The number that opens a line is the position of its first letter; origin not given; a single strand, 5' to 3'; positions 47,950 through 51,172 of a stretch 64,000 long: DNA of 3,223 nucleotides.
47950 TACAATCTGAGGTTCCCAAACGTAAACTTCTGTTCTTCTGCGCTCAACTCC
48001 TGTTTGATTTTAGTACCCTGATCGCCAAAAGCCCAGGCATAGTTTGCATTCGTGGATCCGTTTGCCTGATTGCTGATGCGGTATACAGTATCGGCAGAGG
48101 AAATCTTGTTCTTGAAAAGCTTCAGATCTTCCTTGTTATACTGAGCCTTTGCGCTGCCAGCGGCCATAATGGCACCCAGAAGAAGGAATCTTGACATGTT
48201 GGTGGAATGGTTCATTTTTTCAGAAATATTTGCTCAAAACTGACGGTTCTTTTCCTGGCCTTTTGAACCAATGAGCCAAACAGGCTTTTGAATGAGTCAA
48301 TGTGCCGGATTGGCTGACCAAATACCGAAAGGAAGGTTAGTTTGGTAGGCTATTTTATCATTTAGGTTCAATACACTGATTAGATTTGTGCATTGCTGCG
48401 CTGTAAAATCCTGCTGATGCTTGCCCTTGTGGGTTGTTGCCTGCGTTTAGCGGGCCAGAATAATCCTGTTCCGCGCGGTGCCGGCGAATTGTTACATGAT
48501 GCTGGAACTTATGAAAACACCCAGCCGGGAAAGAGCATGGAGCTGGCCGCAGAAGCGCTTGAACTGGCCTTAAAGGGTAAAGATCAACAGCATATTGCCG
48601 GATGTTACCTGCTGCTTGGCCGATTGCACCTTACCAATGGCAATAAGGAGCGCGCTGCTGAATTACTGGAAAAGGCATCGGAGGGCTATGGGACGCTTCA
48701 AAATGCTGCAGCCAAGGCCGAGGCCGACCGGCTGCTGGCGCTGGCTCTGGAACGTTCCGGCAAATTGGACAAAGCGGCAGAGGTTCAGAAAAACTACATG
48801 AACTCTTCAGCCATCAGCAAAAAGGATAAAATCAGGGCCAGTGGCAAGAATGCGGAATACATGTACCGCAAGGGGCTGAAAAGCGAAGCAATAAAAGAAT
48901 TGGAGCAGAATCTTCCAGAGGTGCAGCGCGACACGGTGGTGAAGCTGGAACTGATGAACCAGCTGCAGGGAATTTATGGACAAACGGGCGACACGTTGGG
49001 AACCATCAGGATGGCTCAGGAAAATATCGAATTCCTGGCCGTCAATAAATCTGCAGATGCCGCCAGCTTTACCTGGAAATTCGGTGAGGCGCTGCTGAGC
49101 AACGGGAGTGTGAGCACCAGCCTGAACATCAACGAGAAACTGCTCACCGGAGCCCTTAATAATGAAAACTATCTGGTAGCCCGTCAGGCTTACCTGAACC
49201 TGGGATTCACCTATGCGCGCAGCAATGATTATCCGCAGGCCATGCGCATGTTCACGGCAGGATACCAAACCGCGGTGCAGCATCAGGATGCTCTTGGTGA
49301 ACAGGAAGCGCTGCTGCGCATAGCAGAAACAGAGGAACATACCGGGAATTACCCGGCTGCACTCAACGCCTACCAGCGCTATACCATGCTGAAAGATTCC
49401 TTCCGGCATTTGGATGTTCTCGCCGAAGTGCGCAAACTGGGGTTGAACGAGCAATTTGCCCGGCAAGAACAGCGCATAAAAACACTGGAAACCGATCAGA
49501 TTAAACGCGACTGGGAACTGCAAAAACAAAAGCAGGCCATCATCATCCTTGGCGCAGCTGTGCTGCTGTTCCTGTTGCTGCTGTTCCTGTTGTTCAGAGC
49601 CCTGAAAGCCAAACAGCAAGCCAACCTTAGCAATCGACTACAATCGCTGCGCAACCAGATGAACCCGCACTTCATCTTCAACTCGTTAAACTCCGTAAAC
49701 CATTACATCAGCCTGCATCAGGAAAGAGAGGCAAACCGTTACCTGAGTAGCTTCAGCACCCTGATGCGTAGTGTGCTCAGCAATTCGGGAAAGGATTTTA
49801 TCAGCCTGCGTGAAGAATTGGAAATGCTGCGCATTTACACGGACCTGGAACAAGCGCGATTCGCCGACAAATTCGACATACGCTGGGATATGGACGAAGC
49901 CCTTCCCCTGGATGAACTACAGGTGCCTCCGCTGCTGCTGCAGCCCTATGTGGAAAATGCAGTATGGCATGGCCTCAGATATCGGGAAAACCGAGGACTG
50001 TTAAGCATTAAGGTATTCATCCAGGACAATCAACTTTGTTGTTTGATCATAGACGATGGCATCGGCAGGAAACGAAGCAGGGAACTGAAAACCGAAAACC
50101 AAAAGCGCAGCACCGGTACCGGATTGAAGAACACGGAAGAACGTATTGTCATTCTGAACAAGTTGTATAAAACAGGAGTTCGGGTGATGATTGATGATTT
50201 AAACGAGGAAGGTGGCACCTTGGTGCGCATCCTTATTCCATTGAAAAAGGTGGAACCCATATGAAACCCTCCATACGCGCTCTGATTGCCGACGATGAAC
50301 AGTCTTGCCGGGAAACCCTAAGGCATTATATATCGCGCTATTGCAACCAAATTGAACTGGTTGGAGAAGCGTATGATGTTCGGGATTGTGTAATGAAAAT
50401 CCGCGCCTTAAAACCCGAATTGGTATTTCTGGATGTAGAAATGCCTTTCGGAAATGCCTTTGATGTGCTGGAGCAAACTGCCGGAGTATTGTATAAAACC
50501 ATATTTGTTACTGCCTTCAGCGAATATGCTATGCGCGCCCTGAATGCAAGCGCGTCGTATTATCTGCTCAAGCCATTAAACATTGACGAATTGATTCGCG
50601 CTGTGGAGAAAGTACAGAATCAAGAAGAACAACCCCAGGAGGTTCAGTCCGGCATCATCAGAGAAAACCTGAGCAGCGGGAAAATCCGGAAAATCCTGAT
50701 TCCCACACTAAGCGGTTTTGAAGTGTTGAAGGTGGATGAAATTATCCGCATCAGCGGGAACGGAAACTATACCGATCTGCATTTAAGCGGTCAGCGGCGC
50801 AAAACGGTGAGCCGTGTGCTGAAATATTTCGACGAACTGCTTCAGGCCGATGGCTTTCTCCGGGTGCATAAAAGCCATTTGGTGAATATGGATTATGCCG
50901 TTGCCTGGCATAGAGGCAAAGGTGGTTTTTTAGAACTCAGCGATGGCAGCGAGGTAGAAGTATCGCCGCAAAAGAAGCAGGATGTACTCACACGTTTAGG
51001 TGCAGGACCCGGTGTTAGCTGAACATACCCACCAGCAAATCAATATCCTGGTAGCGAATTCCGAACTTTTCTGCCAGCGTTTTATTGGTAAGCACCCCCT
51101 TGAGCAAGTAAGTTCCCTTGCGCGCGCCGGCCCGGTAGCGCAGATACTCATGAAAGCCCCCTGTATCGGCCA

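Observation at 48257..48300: Imperfect direct repeat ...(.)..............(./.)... x2 in the divergent promoter region next to the LytTR regulator operon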

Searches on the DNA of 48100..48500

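Call 51: search_rna_families(source=window, start=48100, end=48500, threshold=evalue, max_evalue=1)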
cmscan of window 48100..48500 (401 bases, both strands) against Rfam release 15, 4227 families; matches with E-value up to 1: 0.
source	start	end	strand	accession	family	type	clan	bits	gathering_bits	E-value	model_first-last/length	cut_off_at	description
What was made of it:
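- No Rfam match was found at E up to 1 (call 51).
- Tried and rejected: None matched (call 51).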

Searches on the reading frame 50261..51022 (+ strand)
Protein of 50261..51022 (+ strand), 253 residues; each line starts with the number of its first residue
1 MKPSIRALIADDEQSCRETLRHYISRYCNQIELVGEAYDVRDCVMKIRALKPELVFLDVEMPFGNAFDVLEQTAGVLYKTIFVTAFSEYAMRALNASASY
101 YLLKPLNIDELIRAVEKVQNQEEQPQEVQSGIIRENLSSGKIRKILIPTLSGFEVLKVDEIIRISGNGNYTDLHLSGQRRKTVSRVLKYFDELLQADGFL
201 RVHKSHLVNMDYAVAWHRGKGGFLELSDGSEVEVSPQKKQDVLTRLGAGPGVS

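Call 3: search_protein_families(library=pfam, proteins=[window:50261-51022:+], max_evalue=0.01)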
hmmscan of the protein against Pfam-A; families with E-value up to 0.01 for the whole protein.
window:50261-51022:+ (253 aa): 2 families
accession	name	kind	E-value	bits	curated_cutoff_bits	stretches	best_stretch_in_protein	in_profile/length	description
PF00072.30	Response_reg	-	7.3e-15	55.5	30.2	1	8-116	2-111/111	Response regulator receiver domain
PF04397.21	LytTR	-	5.8e-12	46.1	22.6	1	154-245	4-96/98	LytTr DNA-binding domain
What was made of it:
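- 50261..51022 (+): Response regulator with a receiver domain and a LytTR DNA-binding domain. It is the proposed binder of R1-R3. Pfam Response_reg 55.5 bits and LytTR 46.1 bits, both above the curated cut-offs (call 3).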

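Call 45: search_protein_families(library=ncbifam, proteins=[window:50261-51022:+], max_evalue=0.001)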
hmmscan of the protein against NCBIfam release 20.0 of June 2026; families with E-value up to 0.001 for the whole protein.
window:50261-51022:+ (253 aa): 43 families (the best 25 are shown)
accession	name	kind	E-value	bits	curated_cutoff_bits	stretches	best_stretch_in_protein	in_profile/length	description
NF008677.0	PRK11697.1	equivalog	1.7e-28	99.6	246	1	5-234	2-223/238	two-component system response regulator BtsR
NF010684.1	PRK14084.1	equivalog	5e-21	75.6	375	1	6-212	2-216/254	response regulator transcription factor LytR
TIGR02875.1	spore_0_A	equivalog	3.4e-17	62.6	200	1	5-130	3-133/262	sporulation transcription factor Spo0A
NF052445.1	RespRegMctR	equivalog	2.2e-11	43.6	300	1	5-122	2-122/205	two-component system response regulator MctR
NF007935.0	PRK10651.1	equivalog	2.4e-10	40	250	1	6-119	8-124/216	two-component system response regulator NarL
NF047785.1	respo_reg_MadR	equivalog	4.2e-10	39.3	300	1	5-123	1-125/209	MadR family response regulator transcription factor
TIGR01818.1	ntrC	equivalog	5.2e-10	38.7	558.6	1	8-129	2-124/463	nitrogen regulation protein NR(I)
NF001965.0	PRK00742.1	subfamily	5.8e-10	38.9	293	1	4-106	3-109/357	chemotaxis-specific protein-glutamate methyltransferase CheB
NF008469.0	PRK11361.1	equivalog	3.1e-09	36.1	714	1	1-138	1-137/461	acetoacetate metabolism transcriptional regulator AtoC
NF007419.0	PRK09958.1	equivalog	1.2e-07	31.6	251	1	6-120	2-118/204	acid-sensing system DNA-binding response regulator EvgA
TIGR01387.1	cztR_silR_copR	subfamily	1.5e-07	31.3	279.2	1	8-126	2-121/218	heavy metal response regulator transcription factor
NF045944.1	ResRegRpaBCyano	equivalog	1.8e-07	30.8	330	1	8-133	1-131/229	response regulator transcription factor RpaB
NF041367.1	CheY_Halo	equivalog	3.1e-07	30.8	200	1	8-118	2-113/114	chemotaxis protein CheY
NF011896.0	PRK15369.1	equivalog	4.4e-07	29.7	242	1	5-121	4-123/211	two component system response regulator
NF009206.0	PRK12555.1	subfamily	2.3e-06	26.8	342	1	5-71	1-66/340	chemotaxis-specific protein-glutamate methyltransferase CheB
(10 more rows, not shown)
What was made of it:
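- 50261..51022 (+): The nearest NCBIfam models are BtsR and LytR, both below their cut-offs (call 45).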

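Call 54: find_homologous_proteins(query=window:50261-51022:+, max_evalue=1e-30)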
Query window:50261-51022:+ (253 aa): 4820 proteins with E <= 1e-30 among 8000 candidates; the best 120 are listed.
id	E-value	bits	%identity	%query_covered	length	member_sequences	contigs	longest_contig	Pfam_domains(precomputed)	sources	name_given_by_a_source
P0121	1.8e-161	553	100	100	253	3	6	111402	PF04397.22,PF00072.31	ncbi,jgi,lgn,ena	jgi:two-component system LytT family response regulator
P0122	4.4e-135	467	82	100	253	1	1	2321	PF04397.22,PF00072.31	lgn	-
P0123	3.9e-134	464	83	98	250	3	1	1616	PF04397.22,PF00072.31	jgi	jgi:two-component system LytT family response regulator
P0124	7.1e-134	463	82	99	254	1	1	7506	PF04397.22,PF00072.31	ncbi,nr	ncbi:MAG: LytTR family DNA-binding domain-containing protein [Bacteroidetes bacterium]|nr:LytTR fami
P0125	1.2e-132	459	81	100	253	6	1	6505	PF04397.22,PF00072.31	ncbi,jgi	jgi:two-component system LytT family response regulator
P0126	1.2e-128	446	79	100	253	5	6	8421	PF04397.22,PF00072.31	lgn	-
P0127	2.8e-126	438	80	98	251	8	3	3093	PF04397.22,PF00072.31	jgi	jgi:two-component system LytT family response regulator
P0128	1.5e-102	360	66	96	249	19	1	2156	PF04397.22,PF00072.31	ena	-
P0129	2.2e-102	360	65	97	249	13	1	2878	PF04397.22,PF00072.31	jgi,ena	jgi:two-component system LytT family response regulator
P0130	3.5e-96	339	61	96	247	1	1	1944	PF04397.22,PF00072.31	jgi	-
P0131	3.9e-89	316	57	96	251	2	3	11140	PF04397.22,PF00072.31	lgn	-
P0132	1.2e-87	311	58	94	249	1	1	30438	PF04397.22,PF00072.31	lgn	-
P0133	1.3e-87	311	57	95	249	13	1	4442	PF04397.22,PF00072.31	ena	-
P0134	1.9e-87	311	57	96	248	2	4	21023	PF04397.22,PF00072.31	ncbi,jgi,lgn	jgi:two-component system LytT family response regulator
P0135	3.1e-87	310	56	98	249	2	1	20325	PF04397.22,PF00072.31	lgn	-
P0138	9.2e-87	308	58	94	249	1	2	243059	PF04397.22,PF00072.31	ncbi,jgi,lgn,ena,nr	ncbi:MAG: response regulator transcription factor [Bacteroidetes bacterium]|nr:response regulator tr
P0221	1.9e-76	275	50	98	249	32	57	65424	PF04397.22,PF00072.31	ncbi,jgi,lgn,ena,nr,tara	ncbi:MAG: LytTR family DNA-binding domain-containing protein [Bacteroidia bacterium]|jgi:two-compone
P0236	3.5e-75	271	52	94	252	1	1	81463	PF04397.22,PF00072.31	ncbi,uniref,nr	ncbi:LytTR family DNA-binding domain-containing protein [Bacteroides sp. 224]|uniref:LytR/AlgR famil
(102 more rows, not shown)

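Call 55: find_encoding_contigs(protein=P0221, flank=5000, max_places=3)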
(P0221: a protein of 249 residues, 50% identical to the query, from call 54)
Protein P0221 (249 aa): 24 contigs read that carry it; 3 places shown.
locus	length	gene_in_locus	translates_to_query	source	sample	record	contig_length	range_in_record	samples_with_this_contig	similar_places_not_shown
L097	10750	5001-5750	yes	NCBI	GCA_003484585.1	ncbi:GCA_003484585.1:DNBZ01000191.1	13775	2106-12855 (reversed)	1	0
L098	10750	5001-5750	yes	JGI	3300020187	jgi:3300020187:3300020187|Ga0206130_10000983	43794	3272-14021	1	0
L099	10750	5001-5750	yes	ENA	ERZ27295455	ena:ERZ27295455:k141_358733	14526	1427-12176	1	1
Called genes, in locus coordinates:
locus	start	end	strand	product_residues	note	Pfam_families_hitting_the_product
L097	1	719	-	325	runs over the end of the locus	PF20208:ARPP-1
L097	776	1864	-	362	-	PF25106:VWA_4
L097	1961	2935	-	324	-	-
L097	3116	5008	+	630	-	PF13424:TPR_12 (weak), PF13428:TPR_14 (faint), PF13432:TPR_16 (faint), PF17874:TPR_MalT (faint), PF00515:TPR_1 (weak), PF07719:TPR_2 (weak), PF13424:TPR_12, PF06580:His_kinase, +3 more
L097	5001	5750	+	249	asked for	PF00072:Response_reg, PF04397:LytTR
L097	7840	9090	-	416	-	PF17293:Arm-DNA-bind_5 (weak), PF13102:Phage_int_SAM_5, PF00589:Phage_integrase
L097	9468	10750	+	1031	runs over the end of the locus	PF13620:CarboxypepD_reg (weak), PF13715:CarbopepD_reg_2, PF07715:Plug, PF00593:TonB_dep_Rec_b-barrel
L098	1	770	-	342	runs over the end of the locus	PF20208:ARPP-1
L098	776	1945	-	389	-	PF25106:VWA_4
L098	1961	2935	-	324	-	-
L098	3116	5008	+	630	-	PF13424:TPR_12 (weak), PF13432:TPR_16 (faint), PF17874:TPR_MalT (faint), PF00515:TPR_1 (weak), PF07719:TPR_2 (weak), PF13174:TPR_6 (faint), PF13424:TPR_12, PF06580:His_kinase, +3 more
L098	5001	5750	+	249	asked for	PF00072:Response_reg, PF04397:LytTR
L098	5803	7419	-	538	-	PF23526:AprA_N, PF23589:WHD_AprA, PF23525:Methyltransf_36, PF13847:Methyltransf_31 (weak)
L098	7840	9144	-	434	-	PF17293:Arm-DNA-bind_5 (weak), PF13102:Phage_int_SAM_5, PF00589:Phage_integrase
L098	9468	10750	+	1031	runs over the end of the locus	PF13620:CarboxypepD_reg (weak), PF13715:CarbopepD_reg_2, PF07715:Plug, PF00593:TonB_dep_Rec_b-barrel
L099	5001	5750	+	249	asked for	PF00072:Response_reg, PF04397:LytTR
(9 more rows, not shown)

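Call 56: find_encoding_contigs(protein=P0236, flank=5000, max_places=1)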
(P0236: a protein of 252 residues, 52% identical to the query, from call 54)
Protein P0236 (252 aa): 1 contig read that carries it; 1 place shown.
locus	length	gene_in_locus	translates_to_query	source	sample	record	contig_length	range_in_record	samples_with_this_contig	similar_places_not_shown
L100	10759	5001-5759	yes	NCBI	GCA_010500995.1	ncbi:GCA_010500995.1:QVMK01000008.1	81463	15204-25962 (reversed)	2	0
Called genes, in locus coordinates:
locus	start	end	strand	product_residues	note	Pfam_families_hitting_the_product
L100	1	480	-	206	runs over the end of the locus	PF00702:Hydrolase, PF13419:HAD_2 (weak)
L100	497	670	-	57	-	-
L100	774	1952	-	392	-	PF00092:VWA (weak)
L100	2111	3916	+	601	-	PF13424:TPR_12 (faint), PF14938:SNAP (faint), PF06580:His_kinase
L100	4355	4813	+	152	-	PF01797:Y1_Tnp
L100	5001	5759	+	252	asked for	PF00072:Response_reg, PF04397:LytTR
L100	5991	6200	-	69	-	PF10771:DUF2582 (weak)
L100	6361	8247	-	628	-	PF13715:CarbopepD_reg_2, PF12450:vWF_A, PF00092:VWA, PF13519:VWA_2, PF13768:VWA_3, PF12034:YfbK_C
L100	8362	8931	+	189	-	PF04542:Sigma70_r2, PF08281:Sigma70_r4_2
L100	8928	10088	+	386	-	PF13620:CarboxypepD_reg (faint), PF25020:TTR_TEN1-4, PF13715:CarbopepD_reg_2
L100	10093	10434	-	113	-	PF07411:DUF1508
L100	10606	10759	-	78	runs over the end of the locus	PF10771:DUF2582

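Call 57: find_encoding_contigs(protein=P0138, flank=5000, max_places=1)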
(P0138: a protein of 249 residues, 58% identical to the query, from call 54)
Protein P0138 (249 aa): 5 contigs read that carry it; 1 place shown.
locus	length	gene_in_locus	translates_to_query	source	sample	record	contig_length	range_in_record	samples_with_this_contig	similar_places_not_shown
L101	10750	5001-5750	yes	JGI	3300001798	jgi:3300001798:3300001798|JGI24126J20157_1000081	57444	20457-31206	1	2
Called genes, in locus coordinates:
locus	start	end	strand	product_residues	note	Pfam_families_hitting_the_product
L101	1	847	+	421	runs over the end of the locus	PF00158:Sigma54_activat, PF14532:Sigma54_activ_2, PF07728:AAA_5 (weak), PF25601:AAA_lid_14, PF02954:HTH_8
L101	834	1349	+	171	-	PF04390:LptE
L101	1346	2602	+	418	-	-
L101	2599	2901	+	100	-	PF03840:SecG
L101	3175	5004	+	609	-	PF13424:TPR_12 (faint), PF00515:TPR_1 (faint), PF07719:TPR_2 (faint), PF13174:TPR_6 (faint), PF13176:TPR_7 (faint), PF13181:TPR_8 (faint), PF13374:TPR_10 (faint), PF06580:His_kinase, +2 more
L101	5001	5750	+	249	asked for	PF00072:Response_reg, PF04397:LytTR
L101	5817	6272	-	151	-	-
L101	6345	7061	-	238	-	PF13386:DsbD_2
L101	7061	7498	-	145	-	PF05751:FixH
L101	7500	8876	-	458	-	PF12801:Fer4_5, PF12838:Fer4_7 (faint), PF13183:Fer4_8 (faint), PF13187:Fer4_9 (weak), PF13534:Fer4_17 (weak), PF13746:Fer4_18, PF13484:Fer4_16 (weak), PF11614:FixG_C, +1 more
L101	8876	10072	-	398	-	PF14715:FixP_N, PF00034:Cytochrom_C (weak), PF13442:Cytochrome_CBB3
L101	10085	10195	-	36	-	PF05545:FixQ (weak)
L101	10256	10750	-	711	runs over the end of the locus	PF00115:COX1, PF02433:FixO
